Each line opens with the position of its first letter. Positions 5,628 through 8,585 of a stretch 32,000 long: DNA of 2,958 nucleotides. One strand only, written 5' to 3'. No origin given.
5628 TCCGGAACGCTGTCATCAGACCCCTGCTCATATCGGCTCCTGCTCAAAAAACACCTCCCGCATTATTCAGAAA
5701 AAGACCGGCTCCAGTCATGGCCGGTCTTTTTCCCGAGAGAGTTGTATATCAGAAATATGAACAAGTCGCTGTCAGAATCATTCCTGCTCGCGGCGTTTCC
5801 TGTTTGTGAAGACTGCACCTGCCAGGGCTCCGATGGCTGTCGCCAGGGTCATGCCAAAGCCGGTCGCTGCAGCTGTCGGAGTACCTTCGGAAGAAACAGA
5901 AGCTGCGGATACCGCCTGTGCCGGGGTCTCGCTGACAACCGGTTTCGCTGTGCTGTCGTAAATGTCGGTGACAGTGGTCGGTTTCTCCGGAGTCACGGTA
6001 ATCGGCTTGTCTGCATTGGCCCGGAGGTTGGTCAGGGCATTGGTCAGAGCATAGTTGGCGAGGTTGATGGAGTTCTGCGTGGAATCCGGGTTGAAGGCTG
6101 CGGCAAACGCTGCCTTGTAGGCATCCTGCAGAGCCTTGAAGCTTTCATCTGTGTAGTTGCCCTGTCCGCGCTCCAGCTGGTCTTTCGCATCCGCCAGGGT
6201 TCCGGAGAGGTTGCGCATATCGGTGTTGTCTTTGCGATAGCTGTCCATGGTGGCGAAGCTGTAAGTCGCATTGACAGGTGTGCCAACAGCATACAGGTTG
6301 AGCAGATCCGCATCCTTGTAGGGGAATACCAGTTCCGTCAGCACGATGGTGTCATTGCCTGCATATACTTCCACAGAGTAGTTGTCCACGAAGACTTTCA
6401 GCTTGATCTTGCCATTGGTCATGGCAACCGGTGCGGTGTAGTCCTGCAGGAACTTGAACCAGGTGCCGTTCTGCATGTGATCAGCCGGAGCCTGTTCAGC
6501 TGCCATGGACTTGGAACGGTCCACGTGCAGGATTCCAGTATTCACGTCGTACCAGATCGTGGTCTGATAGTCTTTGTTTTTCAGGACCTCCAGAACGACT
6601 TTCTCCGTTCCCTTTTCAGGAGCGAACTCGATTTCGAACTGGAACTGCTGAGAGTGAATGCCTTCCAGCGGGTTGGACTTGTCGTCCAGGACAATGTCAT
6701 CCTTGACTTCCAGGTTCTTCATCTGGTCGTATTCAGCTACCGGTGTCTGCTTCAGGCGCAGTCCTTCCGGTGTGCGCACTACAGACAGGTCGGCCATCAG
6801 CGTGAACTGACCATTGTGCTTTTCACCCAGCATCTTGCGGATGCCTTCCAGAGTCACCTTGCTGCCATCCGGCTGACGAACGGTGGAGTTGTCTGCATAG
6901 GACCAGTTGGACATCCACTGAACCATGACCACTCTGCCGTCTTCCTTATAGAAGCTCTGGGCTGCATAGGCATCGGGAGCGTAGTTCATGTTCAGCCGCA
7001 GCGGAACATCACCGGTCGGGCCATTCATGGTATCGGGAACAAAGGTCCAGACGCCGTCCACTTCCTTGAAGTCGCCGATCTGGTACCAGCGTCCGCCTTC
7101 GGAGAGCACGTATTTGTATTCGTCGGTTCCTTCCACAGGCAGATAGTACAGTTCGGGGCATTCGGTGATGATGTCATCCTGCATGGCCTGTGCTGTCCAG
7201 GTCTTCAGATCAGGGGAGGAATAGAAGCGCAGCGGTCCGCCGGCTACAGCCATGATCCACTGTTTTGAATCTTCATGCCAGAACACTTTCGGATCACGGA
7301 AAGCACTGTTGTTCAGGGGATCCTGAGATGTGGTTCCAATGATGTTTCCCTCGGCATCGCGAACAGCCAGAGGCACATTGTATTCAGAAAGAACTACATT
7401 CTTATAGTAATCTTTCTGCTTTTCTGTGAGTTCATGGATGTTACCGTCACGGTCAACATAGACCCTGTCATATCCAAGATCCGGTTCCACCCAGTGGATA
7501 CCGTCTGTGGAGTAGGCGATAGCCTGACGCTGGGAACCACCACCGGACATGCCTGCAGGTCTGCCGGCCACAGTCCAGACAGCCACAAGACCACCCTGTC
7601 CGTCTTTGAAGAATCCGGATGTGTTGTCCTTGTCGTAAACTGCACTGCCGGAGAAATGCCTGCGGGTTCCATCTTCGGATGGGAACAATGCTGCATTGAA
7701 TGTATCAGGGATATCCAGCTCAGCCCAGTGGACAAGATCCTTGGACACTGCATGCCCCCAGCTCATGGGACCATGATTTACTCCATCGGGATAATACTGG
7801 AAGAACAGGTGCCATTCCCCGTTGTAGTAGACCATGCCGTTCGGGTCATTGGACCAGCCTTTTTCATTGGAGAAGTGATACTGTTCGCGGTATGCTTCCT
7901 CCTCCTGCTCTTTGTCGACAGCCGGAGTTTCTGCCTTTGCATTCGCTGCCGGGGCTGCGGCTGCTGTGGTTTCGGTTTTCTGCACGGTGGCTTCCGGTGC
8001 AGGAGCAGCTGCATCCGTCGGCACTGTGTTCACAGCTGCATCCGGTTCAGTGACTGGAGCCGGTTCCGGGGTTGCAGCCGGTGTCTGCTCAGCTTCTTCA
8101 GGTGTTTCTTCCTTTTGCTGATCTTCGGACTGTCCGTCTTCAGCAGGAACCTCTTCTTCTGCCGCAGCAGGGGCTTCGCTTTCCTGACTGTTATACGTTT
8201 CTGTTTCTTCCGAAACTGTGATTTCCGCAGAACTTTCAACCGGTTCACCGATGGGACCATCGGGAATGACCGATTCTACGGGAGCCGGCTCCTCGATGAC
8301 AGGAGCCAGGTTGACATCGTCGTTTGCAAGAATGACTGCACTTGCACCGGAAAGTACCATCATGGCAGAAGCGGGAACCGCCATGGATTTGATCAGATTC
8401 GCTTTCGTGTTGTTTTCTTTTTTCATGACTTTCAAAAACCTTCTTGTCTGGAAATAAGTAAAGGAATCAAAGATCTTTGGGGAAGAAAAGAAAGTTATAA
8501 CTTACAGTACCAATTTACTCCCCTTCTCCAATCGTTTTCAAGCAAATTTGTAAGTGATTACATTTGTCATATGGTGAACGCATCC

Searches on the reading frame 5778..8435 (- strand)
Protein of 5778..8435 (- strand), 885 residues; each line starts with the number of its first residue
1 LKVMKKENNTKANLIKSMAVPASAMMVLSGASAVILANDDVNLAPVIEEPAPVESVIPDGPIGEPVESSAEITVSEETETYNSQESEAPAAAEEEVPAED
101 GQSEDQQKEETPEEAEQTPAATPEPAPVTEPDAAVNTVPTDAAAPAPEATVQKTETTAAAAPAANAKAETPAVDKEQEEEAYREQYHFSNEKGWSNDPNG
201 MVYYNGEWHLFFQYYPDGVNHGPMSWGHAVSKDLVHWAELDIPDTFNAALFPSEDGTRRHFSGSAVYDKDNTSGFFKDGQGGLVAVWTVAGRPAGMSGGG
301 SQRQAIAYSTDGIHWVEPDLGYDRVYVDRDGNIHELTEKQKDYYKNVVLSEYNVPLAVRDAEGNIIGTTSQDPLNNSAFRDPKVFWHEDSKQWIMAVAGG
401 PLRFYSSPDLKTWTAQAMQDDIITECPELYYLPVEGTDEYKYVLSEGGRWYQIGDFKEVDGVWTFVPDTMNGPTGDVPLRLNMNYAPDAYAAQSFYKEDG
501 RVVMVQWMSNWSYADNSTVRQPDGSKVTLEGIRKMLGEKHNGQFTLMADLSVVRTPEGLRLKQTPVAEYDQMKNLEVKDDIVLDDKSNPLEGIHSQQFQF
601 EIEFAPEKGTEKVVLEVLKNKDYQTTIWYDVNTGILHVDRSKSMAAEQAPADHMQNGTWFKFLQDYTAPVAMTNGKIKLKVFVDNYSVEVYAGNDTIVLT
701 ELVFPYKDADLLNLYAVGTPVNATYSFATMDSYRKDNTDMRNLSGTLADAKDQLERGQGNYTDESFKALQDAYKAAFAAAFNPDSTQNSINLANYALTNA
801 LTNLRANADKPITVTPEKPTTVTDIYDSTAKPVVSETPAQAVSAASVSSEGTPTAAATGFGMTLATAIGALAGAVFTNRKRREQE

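Call 13: search_protein_families(library=pfam, proteins=[window:5778-8435:-], max_evalue=0.00001)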
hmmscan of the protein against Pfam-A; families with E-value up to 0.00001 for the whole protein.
window:5778-8435:- (885 aa): 2 families
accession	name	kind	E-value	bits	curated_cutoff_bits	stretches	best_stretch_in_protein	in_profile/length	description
PF00251.26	Glyco_hydro_32N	-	1.2e-54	186.4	22.1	2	187-319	1-115/307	Glycosyl hydrolases family 32 N-terminal domain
PF08244.19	Glyco_hydro_32C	-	2.3e-24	86.6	21.9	1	585-719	21-147/158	Glycosyl hydrolases family 32 C terminal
